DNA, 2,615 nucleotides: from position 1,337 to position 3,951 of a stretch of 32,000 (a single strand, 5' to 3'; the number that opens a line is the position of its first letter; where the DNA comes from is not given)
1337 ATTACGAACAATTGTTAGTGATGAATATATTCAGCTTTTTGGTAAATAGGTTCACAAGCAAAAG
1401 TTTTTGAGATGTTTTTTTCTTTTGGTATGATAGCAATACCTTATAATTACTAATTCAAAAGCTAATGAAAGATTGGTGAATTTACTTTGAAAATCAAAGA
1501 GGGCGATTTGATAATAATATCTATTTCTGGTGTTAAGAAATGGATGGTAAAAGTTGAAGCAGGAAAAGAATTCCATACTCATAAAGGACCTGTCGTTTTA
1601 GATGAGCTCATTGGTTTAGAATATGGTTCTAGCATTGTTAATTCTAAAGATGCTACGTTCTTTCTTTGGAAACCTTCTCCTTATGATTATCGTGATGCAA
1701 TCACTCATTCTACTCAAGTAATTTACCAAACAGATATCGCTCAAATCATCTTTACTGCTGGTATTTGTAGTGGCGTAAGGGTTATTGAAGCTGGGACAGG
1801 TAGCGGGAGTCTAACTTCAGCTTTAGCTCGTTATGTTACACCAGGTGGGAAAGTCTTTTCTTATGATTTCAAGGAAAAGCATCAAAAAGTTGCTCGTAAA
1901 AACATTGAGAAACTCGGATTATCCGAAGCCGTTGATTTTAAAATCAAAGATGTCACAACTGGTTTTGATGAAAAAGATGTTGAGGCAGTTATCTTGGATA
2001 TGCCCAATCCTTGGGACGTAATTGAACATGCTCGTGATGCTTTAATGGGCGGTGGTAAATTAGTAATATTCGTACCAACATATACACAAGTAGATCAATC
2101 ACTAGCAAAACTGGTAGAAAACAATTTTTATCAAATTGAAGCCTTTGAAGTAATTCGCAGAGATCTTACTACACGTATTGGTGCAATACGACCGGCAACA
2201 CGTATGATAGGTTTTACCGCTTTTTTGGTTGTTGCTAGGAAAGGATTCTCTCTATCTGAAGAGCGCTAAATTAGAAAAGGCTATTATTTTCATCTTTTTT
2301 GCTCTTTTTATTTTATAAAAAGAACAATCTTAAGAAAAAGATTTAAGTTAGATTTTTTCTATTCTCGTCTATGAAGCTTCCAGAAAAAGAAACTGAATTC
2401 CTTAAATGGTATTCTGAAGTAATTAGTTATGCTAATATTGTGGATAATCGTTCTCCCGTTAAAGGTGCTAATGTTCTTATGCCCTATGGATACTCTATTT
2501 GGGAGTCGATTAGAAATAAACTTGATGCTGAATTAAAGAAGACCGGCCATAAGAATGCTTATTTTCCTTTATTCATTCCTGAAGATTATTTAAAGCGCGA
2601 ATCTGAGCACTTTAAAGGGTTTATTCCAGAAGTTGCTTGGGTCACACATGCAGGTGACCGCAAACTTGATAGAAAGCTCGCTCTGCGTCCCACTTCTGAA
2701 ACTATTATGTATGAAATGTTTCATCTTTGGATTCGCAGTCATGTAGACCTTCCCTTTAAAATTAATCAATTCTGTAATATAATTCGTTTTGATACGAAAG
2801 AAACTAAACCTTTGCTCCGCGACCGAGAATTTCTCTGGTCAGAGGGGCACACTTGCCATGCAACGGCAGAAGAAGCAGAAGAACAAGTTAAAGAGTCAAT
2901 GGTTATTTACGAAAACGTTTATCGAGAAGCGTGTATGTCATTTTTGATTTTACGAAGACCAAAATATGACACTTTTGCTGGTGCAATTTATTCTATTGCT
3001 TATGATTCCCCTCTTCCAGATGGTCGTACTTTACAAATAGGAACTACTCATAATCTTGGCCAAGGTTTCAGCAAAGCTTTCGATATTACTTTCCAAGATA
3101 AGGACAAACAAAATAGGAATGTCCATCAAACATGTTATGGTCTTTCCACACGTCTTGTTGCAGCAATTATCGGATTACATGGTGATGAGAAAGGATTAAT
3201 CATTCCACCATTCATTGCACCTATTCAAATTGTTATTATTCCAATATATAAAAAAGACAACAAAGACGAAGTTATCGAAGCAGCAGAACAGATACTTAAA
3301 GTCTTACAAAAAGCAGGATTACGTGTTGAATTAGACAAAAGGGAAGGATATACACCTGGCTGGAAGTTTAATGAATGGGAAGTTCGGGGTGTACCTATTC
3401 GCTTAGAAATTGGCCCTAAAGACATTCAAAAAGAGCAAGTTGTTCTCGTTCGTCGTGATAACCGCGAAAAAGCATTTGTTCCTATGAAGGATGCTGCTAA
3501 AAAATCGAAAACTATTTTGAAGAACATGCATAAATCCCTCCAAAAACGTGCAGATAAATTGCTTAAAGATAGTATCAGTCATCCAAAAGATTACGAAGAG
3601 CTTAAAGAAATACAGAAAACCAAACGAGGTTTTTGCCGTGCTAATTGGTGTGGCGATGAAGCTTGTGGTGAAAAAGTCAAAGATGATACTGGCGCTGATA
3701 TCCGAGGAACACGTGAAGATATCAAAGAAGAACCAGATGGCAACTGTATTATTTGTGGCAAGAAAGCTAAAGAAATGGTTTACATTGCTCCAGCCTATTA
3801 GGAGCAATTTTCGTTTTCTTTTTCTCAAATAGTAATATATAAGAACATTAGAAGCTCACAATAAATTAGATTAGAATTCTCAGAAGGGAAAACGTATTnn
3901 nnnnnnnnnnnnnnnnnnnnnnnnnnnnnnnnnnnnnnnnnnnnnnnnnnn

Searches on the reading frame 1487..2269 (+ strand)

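Call 17: search_protein_families(library=pfam, proteins=[window:1487-2269:+], max_evalue=0.001)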
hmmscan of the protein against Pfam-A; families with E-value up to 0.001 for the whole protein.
window:1487-2269:+ (260 aa): 9 families
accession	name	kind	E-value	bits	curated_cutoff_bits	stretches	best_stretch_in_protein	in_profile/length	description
PF08704.16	GCD14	-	1e-42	146.9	26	1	59-232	4-182/247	tRNA methyltransferase complex GCD14 subunit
PF13847.12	Methyltransf_31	-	6.6e-12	45.8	27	1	95-213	3-126/145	Methyltransferase domain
PF01135.25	PCMT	-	9.9e-12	45.5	20.3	1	92-215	70-193/210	Protein-L-isoaspartate(D-aspartate) O-methyltransferase (PCMT)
PF13649.12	Methyltransf_25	-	2.5e-06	28.5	27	1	99-170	1-70/97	Methyltransferase domain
PF14801.12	TrmI-like_N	-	4.7e-06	26.9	24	1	17-49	17-49/50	TrmI-like N-terminal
PF05175.20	MTS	-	2e-05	24.8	23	1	98-212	34-156/170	Methyltransferase small domain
PF08241.18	Methyltransf_11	-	3.3e-05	24.9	21.2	1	101-194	2-95/95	Methyltransferase domain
PF08242.18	Methyltransf_12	-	0.00082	20.5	30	0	101-192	2-98/98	Methyltransferase domain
PF01209.24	Ubie_methyltran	-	0.00096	19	20.1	0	91-153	43-104/233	ubiE/COQ5 methyltransferase family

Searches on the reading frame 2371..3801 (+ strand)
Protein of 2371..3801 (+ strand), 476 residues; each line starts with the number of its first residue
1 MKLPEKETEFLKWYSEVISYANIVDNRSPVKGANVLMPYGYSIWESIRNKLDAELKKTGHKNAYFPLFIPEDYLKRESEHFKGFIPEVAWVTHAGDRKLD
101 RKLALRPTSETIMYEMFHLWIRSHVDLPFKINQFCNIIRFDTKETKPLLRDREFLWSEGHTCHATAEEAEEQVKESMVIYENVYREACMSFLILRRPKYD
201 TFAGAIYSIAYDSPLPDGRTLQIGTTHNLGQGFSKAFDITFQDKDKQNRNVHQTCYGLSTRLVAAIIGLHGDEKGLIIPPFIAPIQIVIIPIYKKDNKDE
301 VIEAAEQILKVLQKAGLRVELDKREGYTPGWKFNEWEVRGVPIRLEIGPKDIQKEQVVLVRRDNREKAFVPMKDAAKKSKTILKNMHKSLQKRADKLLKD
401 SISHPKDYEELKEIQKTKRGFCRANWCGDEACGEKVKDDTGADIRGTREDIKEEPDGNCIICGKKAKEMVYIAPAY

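Call 17: search_protein_families(library=pfam, proteins=[window:2371-3801:+], max_evalue=0.001)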
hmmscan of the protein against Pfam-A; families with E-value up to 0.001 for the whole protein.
window:2371-3801:+ (476 aa): 3 families
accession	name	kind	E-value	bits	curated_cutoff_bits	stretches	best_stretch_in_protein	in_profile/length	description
PF00587.30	tRNA-synt_2b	-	2.3e-31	109.7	29.3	1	97-267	5-176/179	tRNA synthetase class II core domain (G, H, P, S and T)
PF03129.25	HGTP_anticodon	-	3.5e-21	75.6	21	1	286-378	1-90/94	Anticodon binding domain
PF09180.16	ProRS-C_1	-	2.5e-19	69.6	31.5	1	408-476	1-71/71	Prolyl-tRNA synthetase, C-terminal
